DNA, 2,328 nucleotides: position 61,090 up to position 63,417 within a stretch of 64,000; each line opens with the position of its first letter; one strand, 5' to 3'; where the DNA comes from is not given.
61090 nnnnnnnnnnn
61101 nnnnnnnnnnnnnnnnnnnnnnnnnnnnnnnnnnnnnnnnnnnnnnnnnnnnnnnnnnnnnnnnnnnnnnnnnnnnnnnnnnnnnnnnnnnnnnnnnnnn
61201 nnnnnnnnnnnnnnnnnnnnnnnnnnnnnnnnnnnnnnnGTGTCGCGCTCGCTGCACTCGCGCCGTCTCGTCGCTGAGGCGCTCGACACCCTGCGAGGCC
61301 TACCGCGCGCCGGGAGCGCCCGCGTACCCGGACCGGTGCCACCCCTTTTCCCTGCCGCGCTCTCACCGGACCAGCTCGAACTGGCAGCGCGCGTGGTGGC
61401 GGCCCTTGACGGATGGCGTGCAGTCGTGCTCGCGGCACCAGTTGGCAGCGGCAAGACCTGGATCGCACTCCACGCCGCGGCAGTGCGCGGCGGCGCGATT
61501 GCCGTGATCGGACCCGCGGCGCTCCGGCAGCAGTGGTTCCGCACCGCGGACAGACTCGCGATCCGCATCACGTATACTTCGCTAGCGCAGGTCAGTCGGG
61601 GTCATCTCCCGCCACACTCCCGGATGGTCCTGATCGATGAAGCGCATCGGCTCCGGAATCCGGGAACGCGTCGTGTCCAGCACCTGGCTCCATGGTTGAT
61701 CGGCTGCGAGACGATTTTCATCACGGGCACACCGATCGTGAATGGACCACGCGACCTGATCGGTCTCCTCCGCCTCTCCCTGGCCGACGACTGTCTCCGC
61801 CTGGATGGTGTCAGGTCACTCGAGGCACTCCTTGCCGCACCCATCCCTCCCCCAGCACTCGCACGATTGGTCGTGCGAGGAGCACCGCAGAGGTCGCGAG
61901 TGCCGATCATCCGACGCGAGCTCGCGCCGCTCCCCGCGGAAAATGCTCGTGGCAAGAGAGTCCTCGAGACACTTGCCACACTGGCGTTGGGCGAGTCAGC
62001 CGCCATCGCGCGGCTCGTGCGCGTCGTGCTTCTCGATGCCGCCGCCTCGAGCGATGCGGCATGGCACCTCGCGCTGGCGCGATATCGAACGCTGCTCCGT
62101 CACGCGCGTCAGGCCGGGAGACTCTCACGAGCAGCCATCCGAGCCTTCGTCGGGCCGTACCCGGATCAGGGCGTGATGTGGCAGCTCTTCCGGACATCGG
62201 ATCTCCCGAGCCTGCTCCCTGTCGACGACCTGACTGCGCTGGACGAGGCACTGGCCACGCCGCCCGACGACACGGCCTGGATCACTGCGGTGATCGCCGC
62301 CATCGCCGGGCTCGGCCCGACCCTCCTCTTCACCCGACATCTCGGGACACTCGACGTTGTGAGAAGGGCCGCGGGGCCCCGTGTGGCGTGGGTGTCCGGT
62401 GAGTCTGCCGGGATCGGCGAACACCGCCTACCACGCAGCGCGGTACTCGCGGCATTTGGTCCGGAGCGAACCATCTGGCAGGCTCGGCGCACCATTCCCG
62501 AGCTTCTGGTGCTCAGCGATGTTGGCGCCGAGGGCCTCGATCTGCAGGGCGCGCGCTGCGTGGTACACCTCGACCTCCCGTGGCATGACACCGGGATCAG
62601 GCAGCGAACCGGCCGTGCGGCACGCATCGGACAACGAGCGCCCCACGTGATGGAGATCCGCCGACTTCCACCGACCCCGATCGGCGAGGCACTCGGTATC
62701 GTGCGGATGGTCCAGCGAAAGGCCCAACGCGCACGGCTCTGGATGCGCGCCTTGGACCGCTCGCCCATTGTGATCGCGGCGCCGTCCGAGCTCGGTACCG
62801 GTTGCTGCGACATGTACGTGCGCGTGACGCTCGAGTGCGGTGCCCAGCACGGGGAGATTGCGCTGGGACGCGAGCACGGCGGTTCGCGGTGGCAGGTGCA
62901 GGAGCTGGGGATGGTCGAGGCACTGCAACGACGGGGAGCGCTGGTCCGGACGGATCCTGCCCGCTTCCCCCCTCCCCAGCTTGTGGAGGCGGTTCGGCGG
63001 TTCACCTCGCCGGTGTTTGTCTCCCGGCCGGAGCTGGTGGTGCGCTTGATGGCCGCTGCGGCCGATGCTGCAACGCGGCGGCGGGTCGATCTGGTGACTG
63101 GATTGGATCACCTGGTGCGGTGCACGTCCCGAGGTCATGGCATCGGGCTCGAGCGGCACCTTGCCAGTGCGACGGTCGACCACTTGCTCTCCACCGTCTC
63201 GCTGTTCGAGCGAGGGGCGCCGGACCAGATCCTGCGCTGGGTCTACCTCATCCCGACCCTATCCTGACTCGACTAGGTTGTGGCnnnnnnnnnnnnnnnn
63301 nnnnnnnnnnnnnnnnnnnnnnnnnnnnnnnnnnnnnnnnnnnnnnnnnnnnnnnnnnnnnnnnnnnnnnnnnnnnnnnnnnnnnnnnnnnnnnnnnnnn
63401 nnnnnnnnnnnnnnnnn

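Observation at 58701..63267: PglX-like N6-adenine methyltransferase overlapping an SNF2 helicase gene, with no nuclease and no BREX/DISARM partners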

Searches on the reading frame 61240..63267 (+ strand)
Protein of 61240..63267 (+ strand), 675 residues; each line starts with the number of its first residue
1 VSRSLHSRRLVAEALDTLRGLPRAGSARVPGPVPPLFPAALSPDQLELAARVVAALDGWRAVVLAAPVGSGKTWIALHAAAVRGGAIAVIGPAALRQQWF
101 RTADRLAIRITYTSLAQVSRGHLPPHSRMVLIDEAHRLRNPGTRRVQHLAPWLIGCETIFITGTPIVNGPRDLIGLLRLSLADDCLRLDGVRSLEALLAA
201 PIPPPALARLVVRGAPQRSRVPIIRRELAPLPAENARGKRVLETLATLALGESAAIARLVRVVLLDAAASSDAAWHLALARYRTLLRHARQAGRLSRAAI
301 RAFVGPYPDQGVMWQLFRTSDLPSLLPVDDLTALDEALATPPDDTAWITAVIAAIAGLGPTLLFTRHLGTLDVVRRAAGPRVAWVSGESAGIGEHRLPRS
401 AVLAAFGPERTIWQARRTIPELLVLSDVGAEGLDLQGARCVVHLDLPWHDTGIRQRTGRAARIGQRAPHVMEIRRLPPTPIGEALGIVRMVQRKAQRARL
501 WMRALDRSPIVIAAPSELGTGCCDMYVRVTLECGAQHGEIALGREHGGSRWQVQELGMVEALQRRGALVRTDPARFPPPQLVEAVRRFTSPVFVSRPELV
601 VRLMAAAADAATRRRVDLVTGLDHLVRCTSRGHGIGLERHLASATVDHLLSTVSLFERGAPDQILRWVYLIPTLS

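Call 5: search_protein_families(library=pfam, proteins=[window:61240-63267:+], max_evalue=0.1)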
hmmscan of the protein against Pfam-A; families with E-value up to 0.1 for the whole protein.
window:61240-63267:+ (675 aa): 7 families
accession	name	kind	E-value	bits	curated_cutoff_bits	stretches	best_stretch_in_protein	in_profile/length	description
PF00271.37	Helicase_C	-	1.4e-10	41.8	23.5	1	418-464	65-110/110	Helicase conserved C-terminal domain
PF00176.29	SNF2-rel_dom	-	7.3e-09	35.6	24.9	1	110-179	109-177/290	SNF2-related domain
PF04851.21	ResIII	-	3.7e-05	24.1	22.5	1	41-81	4-45/164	Type III restriction enzyme, res subunit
PF00270.35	DEAD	-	0.00039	20.6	26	1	53-108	8-70/167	DEAD/DEAH box helicase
PF13604.12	AAA_30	-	0.017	15.3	27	1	41-149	2-111/191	AAA domain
PF18766.7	SWI2_SNF2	-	0.033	14.3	26.7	1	128-168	120-158/221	SWI2/SNF2 ATPase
PF05974.18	DUF892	-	0.088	13.3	23.7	0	263-295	92-126/159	Domain of unknown function (DUF892)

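Call 6: search_protein_families(library=padloc, proteins=[window:61240-63267:+], max_evalue=0.1)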
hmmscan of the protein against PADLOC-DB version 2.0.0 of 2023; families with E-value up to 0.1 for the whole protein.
window:61240-63267:+ (675 aa): 34 families (the best 25 are shown)
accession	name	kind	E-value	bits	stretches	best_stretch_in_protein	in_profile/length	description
PDLC02619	DrmD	-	7.5e-16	55.4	2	417-468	487-538/872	DrmD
PDLC02623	DrmD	-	1e-14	51.3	1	421-471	581-631/1040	DrmD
PDLC02843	DpdE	-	6.3e-14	48.8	2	413-463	615-663/1091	DpdE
PDLC02500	BrxHI|BrxHII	-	3.4e-09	33.8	1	421-466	531-576/933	BrxHI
PDLC02193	PLD_Helicase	-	3e-08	30.3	1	390-467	724-801/905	-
PDLC02840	DpdE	-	1.4e-07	28.2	2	425-469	614-660/1091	DpdE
PDLC02634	DrmD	-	1.4e-07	27.7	1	422-474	541-595/900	DrmD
PDLC00659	HmaA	-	2.4e-07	27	1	422-466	569-613/1176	SNF2 helicase / DEAD-box helicase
PDLC02621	DrmD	-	6.7e-07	25.9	1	422-471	581-631/1040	DrmD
PDLC02629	DrmD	-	1e-05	22.2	1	422-471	43-93/508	DrmD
PDLC02842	DpdE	-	1.1e-05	21.3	1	422-499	1074-1148/1176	DpdE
PDLC01439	typeIV_DinG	-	1.3e-05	22.1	1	42-83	17-57/575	CAS-IV-A; associated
PDLC02624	DrmD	-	1.8e-05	21.5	1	422-471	423-473/652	DrmD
PDLC01075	C3a139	-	2e-05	21.2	1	421-495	686-759/948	HKD+Snf2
PDLC02844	DpdE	-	3.4e-05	19.9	1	422-465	641-684/1074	DpdE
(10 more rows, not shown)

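Call 7: search_protein_families(library=ncbifam, proteins=[window:61240-63267:+], max_evalue=0.1)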
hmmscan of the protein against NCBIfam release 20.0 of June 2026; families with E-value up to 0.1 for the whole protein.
window:61240-63267:+ (675 aa): 15 families
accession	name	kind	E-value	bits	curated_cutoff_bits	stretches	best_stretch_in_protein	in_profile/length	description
NF038318.1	DISARM_DrmD_b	equivalog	4.3e-14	51.6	950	2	417-467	484-534/868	DISARM system SNF2-like helicase DrmD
NF041062.1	DpdE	equivalog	5e-14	51.2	500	2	420-467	596-645/1048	protein DpdE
NF042964.1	phospholipD_antiphage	equivalog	5.9e-10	38.1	1100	1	421-470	747-796/895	phospholipase D-like domain-containing anti-phage protein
NF038317.1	DISARM_DrmD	equivalog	2.7e-09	35.9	610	1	422-470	566-615/1021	DISARM system SNF2-like helicase DrmD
NF003426.0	PRK04914.1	equivalog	7.9e-06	24.4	576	1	422-467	550-595/959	RNA polymerase-associated protein RapA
NF053675.1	pilus_reg_Snf2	equivalog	0.00024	19.3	1100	1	427-467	936-976/1029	pilus expression-regulating Snf2 family helicase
NF003390.0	PRK04537.1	equivalog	0.001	18.3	732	1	421-466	309-354/572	ATP-dependent RNA helicase RhlB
NF053711.1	RNA_heli_RhlE1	exception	0.0015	17.3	750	1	421-466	296-341/434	RNA helicase RhlE1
NF008744.0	PRK11776.1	equivalog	0.0023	16.5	524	1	421-466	294-339/460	ATP-dependent RNA helicase DbpA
NF053631.1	RNA_helic_CshA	equivalog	0.0025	16.8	646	1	420-466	288-334/434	degradosome RNA helicase CshA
NF008394.0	PRK11192.1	equivalog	0.0056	15.5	507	1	421-466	299-344/441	ATP-dependent RNA helicase SrmB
NF053636.1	DDHlcsCsdAPsy1082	equivalog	0.0072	14.9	890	1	414-465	288-339/512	DEAD/DEAH box helicase CsdA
NF053712.1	repair_DEAH_YoaA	equivalog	0.019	13.7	680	0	44-99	22-78/630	DNA repair helicase YoaA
NF041790.1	anti-phage_ZorD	equivalog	0.05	11.5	1500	0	425-466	985-1027/1035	type I Zorya anti-phage system protein ZorD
NF008642.0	PRK11634.1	equivalog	0.064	11.6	989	0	421-465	297-341/628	DEAD/DEAH family ATP-dependent RNA helicase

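Call 12: find_homologous_proteins(query=window:61240-63267:+)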
Query window:61240-63267:+ (675 aa): 159 proteins with E <= 0.001 among 8000 candidates; the best 120 are listed.
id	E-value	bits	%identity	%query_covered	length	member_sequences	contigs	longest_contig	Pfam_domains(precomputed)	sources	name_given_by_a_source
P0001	0.0e+0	1459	99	100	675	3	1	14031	PF00176.30,PF00271.38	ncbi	-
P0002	0.0e+0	1065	76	100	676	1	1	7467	PF00176.30,PF00271.38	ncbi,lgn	-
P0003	0.0e+0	1060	76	100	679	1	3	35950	PF00176.30,PF00271.38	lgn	-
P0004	7.4e-297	1004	72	100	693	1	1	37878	PF00176.30,PF00271.38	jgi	-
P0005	1.7e-286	970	70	100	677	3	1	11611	PF00176.30,PF00271.38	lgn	-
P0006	3.5e-250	850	64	99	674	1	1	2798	PF00176.30,PF00271.38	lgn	-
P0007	3.7e-196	671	54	100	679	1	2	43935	PF00176.30,PF00271.38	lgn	-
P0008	1.0e-140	488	48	90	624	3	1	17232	PF00176.30,PF00271.38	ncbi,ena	-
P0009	7.6e-135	469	48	89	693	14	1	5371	PF00176.30,PF00271.38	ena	-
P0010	1.6e-130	455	47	86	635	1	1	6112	PF00176.30,PF00271.38,PF04851.22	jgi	jgi:hypothetical protein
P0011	5.8e-122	426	43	90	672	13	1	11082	PF00176.30,PF00271.38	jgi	jgi:hypothetical protein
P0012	3.7e-121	424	49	72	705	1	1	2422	PF00176.30,PF00271.38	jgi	-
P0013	1.7e-118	415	42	94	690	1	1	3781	PF00176.30,PF00271.38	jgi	jgi:hypothetical protein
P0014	1.5e-117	412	42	96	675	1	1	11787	PF00176.30,PF00271.38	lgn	-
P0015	1.3e-114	402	42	90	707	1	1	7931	PF00176.30,PF00271.38,PF04851.22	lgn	-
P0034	1.5e-104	369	42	91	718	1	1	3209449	PF00176.30,PF00271.38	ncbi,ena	-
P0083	1.1e-71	260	42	69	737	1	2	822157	PF00176.30,PF00271.38,PF04851.22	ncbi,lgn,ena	-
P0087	1.5e-69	253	42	66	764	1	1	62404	PF00176.30,PF00271.38,PF04851.22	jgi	jgi:superfamily II DNA or RNA helicase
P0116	6.8e-63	231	41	68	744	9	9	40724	PF00176.30,PF00271.38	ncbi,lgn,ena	-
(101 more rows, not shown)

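Call 13: find_encoding_contigs(protein=P0004, flank=10000, max_places=2)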
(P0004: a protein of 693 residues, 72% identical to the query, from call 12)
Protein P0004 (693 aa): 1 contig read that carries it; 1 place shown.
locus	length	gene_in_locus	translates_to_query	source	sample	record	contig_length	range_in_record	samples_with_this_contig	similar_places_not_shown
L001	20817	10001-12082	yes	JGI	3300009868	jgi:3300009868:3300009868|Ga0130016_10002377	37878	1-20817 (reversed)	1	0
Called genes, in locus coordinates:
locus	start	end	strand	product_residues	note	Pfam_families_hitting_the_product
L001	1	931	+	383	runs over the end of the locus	-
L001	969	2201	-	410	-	PF01566:Nramp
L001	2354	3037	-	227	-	PF01325:Fe_dep_repress, PF12802:MarR_2 (faint), PF02742:Fe_dep_repr_C, PF04023:FeoA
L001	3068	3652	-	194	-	PF00293:NUDIX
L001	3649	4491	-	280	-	PF01738:DLH (weak), PF00561:Abhydrolase_1 (weak), PF12146:Hydrolase_4 (weak), PF00326:Peptidase_S9 (faint)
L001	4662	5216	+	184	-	-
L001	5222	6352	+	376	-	PF13506:Glyco_transf_21, PF00535:Glycos_transf_2, PF10111:Glyco_tranf_2_2 (faint), PF13641:Glyco_tranf_2_3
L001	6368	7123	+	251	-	-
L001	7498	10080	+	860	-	PF25120:DUF7814 (weak), PF02384:N6_Mtase (faint), PF20473:MmeI_Mtase (faint), PF07669:Eco57I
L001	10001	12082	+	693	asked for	PF00176:SNF2-rel_dom, PF00271:Helicase_C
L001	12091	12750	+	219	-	PF00702:Hydrolase, PF12710:HAD, PF13419:HAD_2, PF13242:Hydrolase_like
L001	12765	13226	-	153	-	PF01316:Arg_repressor, PF02863:Arg_repressor_C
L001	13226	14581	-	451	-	PF00206:Lyase_1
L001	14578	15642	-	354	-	PF01546:Peptidase_M20, PF07687:M20_dimer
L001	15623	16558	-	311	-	PF00696:AA_kinase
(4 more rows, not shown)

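Call 14: find_encoding_contigs(protein=P0007, flank=10000, max_places=2)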
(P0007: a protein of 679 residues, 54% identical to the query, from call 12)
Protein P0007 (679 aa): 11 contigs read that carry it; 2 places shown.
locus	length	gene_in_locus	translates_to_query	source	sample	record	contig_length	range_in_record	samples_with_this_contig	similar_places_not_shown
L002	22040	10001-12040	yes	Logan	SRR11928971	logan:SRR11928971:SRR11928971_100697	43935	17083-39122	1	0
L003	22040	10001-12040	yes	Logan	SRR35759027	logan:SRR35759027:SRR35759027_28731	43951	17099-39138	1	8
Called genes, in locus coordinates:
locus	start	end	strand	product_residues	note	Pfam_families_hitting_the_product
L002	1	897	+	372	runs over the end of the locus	-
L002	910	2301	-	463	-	PF01566:Nramp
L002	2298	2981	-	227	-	PF01325:Fe_dep_repress, PF02742:Fe_dep_repr_C, PF04023:FeoA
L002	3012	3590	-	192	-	PF00293:NUDIX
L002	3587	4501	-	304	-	PF00756:Esterase (weak), PF01738:DLH, PF00561:Abhydrolase_1, PF12146:Hydrolase_4 (weak), PF00326:Peptidase_S9 (faint)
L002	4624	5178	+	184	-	-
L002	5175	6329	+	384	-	PF13506:Glyco_transf_21, PF00535:Glycos_transf_2, PF13641:Glyco_tranf_2_3, PF13632:Glyco_trans_2_3 (weak)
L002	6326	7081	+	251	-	-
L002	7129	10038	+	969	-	PF02384:N6_Mtase (faint), PF20473:MmeI_Mtase (faint), PF07669:Eco57I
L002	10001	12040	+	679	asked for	PF00176:SNF2-rel_dom, PF00271:Helicase_C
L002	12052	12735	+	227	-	PF00702:Hydrolase, PF12710:HAD, PF13419:HAD_2, PF13242:Hydrolase_like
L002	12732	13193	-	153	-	PF01316:Arg_repressor, PF02863:Arg_repressor_C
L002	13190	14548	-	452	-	PF00206:Lyase_1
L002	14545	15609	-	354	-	PF01546:Peptidase_M20, PF07687:M20_dimer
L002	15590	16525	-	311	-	PF00696:AA_kinase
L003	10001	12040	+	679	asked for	PF00176:SNF2-rel_dom, PF00271:Helicase_C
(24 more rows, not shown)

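Call 15: find_encoding_contigs(protein=P0034, flank=10000, max_places=2)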
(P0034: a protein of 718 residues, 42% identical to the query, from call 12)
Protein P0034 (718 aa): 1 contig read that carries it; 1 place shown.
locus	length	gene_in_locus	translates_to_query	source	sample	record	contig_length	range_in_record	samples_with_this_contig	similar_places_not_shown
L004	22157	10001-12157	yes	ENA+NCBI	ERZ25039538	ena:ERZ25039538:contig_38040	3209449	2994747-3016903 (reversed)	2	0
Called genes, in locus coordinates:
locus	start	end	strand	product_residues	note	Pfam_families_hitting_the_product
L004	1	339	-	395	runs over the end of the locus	PF12704:MacB_PCD, PF02687:FtsX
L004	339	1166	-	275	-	PF02687:FtsX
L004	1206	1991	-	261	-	PF13557:Phenol_MetA_deg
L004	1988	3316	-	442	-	PF01566:Nramp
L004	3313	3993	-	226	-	PF01325:Fe_dep_repress, PF12802:MarR_2 (weak), PF01047:MarR (faint), PF02742:Fe_dep_repr_C, PF04023:FeoA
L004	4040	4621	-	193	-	PF00293:NUDIX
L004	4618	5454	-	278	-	PF01738:DLH (faint), PF00561:Abhydrolase_1 (faint), PF12146:Hydrolase_4 (weak), PF12697:Abhydrolase_6 (weak), PF00326:Peptidase_S9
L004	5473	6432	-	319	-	PF02016:Peptidase_S66, PF17676:Peptidase_S66C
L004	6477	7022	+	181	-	-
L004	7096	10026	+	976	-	PF25120:DUF7814 (weak), PF02384:N6_Mtase (faint), PF07669:Eco57I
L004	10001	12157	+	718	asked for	PF00176:SNF2-rel_dom, PF00271:Helicase_C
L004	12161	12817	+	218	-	PF00702:Hydrolase, PF12710:HAD, PF13419:HAD_2, PF13242:Hydrolase_like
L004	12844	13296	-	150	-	PF01316:Arg_repressor, PF02863:Arg_repressor_C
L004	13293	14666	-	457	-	PF00206:Lyase_1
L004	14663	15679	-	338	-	PF01546:Peptidase_M20, PF07687:M20_dimer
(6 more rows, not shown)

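Call 17: find_encoding_contigs(protein=P0083, flank=10000, max_places=1)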
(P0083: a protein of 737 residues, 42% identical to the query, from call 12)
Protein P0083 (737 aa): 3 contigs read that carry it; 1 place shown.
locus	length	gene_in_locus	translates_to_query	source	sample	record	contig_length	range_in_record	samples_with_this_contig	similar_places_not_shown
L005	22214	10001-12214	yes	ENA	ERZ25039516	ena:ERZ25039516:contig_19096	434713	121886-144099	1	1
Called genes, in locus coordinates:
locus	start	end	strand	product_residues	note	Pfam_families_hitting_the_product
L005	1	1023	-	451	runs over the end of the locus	PF01566:Nramp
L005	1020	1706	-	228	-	PF01325:Fe_dep_repress, PF12802:MarR_2 (weak), PF09339:HTH_IclR (faint), PF02742:Fe_dep_repr_C, PF04023:FeoA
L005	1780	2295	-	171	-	PF00293:NUDIX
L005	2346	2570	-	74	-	PF09723:Zn_ribbon_8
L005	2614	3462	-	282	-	PF01738:DLH (weak), PF00561:Abhydrolase_1, PF12146:Hydrolase_4, PF12697:Abhydrolase_6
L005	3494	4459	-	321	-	PF02016:Peptidase_S66, PF17676:Peptidase_S66C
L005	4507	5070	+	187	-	-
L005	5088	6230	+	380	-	PF13506:Glyco_transf_21, PF00535:Glycos_transf_2, PF10111:Glyco_tranf_2_2 (faint), PF13641:Glyco_tranf_2_3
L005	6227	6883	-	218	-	-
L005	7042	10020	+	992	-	PF02384:N6_Mtase (faint), PF07669:Eco57I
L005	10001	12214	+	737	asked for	PF00176:SNF2-rel_dom (faint), PF04851:ResIII (faint), PF00271:Helicase_C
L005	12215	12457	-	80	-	-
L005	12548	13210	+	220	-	PF00702:Hydrolase, PF12710:HAD, PF13419:HAD_2, PF13242:Hydrolase_like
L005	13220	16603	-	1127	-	PF01590:GAF, PF13185:GAF_2, PF00989:PAS, PF08447:PAS_3, PF08448:PAS_4, PF13426:PAS_9, PF08447:PAS_3, PF13185:GAF_2, +7 more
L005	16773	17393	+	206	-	PF01865:PhoU_div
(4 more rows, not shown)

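Call 18: find_encoding_contigs(protein=P0087, flank=10000, max_places=1)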
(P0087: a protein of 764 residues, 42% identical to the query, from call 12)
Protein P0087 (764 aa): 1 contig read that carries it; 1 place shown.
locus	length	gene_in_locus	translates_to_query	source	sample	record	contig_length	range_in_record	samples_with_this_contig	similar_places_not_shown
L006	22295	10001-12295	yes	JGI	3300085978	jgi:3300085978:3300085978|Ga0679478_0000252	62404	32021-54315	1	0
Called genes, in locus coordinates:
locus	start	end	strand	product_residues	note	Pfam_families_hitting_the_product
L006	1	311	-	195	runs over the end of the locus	PF00293:NUDIX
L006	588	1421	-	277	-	PF01738:DLH (weak), PF00561:Abhydrolase_1, PF12146:Hydrolase_4, PF12697:Abhydrolase_6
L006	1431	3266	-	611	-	PF05960:DUF885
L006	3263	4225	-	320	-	PF02016:Peptidase_S66, PF17676:Peptidase_S66C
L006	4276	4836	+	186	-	-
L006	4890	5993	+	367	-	PF13506:Glyco_transf_21, PF00535:Glycos_transf_2, PF10111:Glyco_tranf_2_2 (weak), PF13641:Glyco_tranf_2_3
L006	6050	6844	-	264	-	-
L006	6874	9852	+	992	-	PF02384:N6_Mtase (faint), PF20473:MmeI_Mtase (weak), PF07669:Eco57I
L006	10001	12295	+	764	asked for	PF00176:SNF2-rel_dom (faint), PF04851:ResIII (faint), PF00271:Helicase_C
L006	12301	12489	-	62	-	-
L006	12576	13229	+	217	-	PF00702:Hydrolase, PF12710:HAD, PF13419:HAD_2, PF13242:Hydrolase_like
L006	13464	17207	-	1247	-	PF01590:GAF, PF13185:GAF_2, PF00989:PAS, PF08448:PAS_4, PF13426:PAS_9, PF08447:PAS_3, PF00989:PAS, PF08447:PAS_3, +12 more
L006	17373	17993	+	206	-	PF01865:PhoU_div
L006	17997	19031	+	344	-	PF01384:PHO4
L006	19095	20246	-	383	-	PF13439:Glyco_transf_4, PF13579:Glyco_trans_4_4, PF20706:GT4-conflict (weak), PF00534:Glycos_transf_1, PF13692:Glyco_trans_1_4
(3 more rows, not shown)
